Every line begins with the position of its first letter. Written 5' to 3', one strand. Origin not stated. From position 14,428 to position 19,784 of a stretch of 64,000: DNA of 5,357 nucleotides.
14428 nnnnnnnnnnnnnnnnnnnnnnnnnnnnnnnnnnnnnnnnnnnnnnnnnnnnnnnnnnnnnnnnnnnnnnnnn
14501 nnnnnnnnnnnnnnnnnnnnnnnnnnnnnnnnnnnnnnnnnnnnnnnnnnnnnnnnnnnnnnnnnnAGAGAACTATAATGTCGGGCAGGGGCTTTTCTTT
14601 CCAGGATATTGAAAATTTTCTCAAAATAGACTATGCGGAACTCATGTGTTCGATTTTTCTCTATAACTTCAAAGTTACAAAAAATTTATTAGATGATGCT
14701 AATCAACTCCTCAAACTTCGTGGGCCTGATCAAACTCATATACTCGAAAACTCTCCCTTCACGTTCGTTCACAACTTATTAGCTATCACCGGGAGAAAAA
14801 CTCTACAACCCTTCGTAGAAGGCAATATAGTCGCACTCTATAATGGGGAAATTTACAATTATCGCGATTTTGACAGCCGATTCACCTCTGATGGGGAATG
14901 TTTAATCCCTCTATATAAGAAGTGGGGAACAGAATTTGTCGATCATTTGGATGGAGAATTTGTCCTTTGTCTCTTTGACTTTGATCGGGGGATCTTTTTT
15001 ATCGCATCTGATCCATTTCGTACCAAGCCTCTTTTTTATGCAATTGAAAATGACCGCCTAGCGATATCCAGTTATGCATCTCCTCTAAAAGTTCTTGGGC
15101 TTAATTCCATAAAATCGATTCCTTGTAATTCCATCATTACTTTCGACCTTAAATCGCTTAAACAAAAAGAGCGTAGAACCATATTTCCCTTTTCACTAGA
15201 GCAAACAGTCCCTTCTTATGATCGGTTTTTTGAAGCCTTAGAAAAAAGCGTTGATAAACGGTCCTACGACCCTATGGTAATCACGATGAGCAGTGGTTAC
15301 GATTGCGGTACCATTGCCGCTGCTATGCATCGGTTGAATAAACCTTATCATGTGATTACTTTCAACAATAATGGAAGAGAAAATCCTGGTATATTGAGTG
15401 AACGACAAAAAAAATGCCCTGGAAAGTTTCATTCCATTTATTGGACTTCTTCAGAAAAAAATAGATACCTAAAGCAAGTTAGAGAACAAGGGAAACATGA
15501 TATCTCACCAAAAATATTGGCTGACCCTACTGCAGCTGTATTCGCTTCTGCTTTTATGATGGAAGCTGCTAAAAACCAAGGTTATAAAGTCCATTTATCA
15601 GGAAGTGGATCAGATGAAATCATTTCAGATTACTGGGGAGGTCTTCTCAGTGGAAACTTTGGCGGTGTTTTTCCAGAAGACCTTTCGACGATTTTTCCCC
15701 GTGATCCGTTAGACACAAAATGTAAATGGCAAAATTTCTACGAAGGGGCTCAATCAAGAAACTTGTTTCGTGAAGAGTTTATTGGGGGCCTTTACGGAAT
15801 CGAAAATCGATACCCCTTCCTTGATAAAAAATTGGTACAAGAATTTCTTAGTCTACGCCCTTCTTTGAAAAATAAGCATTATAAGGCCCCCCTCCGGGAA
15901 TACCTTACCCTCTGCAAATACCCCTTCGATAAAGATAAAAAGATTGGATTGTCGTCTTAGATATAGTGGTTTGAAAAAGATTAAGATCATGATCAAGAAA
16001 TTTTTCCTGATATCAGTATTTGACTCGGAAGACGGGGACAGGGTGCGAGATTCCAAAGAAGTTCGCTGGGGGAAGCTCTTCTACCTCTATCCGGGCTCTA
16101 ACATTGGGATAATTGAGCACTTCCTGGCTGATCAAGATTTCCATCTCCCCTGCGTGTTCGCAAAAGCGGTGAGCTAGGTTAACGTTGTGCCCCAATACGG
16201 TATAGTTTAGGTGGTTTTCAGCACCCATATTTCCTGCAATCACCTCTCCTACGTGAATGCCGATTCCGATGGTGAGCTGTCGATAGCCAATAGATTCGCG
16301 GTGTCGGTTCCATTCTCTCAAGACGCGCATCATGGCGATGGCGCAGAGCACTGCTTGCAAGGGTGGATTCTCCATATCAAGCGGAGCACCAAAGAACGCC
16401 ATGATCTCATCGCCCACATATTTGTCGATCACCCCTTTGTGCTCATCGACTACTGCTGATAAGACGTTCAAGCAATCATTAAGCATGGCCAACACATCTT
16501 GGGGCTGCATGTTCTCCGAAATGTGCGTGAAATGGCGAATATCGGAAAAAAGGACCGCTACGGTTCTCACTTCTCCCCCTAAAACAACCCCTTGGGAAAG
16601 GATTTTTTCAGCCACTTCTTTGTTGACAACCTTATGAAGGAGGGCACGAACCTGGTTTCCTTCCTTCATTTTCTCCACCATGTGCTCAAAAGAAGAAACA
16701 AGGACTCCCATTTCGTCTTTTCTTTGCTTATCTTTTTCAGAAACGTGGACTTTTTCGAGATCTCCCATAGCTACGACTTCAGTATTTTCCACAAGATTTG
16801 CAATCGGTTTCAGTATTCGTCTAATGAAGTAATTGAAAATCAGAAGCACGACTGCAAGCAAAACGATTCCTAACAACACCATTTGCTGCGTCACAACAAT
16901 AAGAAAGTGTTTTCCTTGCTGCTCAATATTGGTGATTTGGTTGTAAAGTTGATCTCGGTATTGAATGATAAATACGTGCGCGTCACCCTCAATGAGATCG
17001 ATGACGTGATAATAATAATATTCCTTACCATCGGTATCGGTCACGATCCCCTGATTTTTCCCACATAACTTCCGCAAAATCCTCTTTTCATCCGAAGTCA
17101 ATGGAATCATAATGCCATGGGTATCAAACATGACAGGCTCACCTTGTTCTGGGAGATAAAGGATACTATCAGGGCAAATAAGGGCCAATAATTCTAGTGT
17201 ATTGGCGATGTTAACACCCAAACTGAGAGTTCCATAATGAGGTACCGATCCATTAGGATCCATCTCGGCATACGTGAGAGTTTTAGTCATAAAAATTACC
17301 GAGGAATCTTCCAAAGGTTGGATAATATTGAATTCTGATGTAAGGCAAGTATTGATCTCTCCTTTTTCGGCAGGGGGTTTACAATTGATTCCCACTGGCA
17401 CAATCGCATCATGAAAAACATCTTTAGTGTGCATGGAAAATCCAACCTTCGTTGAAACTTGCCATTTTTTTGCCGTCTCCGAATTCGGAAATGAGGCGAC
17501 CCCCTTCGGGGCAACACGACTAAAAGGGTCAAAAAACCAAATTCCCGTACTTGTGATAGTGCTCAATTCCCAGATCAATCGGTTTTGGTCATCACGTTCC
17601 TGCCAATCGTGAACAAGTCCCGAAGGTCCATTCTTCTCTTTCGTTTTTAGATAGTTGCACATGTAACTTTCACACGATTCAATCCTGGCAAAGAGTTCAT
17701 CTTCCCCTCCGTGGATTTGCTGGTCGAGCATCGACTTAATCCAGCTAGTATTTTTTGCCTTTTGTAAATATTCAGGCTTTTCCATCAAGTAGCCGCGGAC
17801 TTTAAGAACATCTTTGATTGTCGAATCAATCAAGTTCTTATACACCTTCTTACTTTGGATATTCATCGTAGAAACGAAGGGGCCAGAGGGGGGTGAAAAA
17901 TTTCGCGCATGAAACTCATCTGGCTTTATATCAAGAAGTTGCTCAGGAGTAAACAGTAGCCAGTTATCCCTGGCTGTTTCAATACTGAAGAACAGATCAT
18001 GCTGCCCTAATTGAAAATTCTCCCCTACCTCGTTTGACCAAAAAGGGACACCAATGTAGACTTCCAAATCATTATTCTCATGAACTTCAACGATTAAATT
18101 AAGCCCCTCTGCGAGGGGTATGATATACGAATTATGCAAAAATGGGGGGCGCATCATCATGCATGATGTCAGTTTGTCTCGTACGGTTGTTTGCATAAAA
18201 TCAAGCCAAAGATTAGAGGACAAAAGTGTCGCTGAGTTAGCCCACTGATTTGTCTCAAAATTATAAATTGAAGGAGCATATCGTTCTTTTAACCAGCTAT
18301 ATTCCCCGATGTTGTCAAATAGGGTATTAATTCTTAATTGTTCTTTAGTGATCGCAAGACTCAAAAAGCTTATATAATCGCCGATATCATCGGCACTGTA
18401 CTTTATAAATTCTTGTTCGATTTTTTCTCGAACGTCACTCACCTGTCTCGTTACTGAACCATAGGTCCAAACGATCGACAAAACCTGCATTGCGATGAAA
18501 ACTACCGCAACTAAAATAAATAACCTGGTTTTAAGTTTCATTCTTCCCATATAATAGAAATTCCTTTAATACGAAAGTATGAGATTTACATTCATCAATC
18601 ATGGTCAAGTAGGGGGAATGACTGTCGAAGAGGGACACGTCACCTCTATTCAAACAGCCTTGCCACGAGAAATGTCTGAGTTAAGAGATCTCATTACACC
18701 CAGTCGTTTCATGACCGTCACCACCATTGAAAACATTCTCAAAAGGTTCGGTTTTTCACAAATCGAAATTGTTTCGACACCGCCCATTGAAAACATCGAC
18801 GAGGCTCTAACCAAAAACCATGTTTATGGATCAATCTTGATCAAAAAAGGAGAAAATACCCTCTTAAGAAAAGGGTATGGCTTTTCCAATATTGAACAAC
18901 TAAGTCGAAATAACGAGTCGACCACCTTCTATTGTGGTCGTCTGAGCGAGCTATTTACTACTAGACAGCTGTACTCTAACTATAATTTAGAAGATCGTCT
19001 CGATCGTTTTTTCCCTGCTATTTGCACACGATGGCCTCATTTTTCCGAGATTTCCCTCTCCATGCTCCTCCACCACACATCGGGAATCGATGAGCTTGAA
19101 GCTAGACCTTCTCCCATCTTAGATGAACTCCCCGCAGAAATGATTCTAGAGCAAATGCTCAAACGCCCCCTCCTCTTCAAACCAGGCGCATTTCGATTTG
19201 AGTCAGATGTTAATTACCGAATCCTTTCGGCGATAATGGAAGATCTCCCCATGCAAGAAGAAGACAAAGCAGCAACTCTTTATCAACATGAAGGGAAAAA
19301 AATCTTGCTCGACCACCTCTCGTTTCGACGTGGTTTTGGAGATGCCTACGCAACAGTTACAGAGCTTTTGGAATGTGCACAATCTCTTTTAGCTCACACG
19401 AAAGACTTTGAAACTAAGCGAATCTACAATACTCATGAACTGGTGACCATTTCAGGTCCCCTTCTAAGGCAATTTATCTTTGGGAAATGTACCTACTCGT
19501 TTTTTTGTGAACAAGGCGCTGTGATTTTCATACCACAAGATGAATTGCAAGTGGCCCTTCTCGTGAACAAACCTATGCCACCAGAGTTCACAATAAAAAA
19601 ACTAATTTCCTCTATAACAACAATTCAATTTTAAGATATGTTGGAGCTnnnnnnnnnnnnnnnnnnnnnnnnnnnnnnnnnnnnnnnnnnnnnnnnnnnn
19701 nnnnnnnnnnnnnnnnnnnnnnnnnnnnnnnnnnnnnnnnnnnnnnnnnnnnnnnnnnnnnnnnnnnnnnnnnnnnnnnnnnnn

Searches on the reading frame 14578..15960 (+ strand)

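Call 81: search_protein_families(library=pfam, proteins=[window:14578-15960:+], max_evalue=0.001)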
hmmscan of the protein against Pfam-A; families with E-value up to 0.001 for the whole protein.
window:14578-15960:+ (460 aa): 3 families
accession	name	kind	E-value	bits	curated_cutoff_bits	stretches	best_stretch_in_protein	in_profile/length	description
PF13537.11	GATase_7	-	2.7e-19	69.8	25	1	73-170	10-121/123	Glutamine amidotransferase domain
PF13522.11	GATase_6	-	1.2e-15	58.1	27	1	51-165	2-129/130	Glutamine amidotransferase domain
PF00733.27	Asn_synthase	-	4.2e-13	50.1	21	2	219-350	4-133/354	Asparagine synthase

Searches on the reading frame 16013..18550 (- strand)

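Call 81: search_protein_families(library=pfam, proteins=[window:16013-18550:-], max_evalue=0.001)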
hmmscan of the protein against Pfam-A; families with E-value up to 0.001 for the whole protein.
window:16013-18550:- (845 aa): 2 families
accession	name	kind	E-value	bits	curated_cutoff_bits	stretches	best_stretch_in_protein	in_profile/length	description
PF00211.25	Guanylate_cyc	-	1.2e-24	87.4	21.9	1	662-823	7-162/183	Adenylate and Guanylate cyclase catalytic domain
PF00672.30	HAMP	-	2.7e-07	31.2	25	1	575-629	2-52/53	HAMP domain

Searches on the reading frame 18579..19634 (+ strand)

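Call 81: search_protein_families(library=pfam, proteins=[window:18579-19634:+], max_evalue=0.001)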
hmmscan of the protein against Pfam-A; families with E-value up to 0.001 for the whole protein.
window:18579-19634:+ (351 aa): 1 family
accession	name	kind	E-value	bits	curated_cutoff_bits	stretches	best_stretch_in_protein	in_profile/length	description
PF00144.29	Beta-lactamase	-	7.4e-07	29.1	27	1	136-221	74-157/329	Beta-lactamase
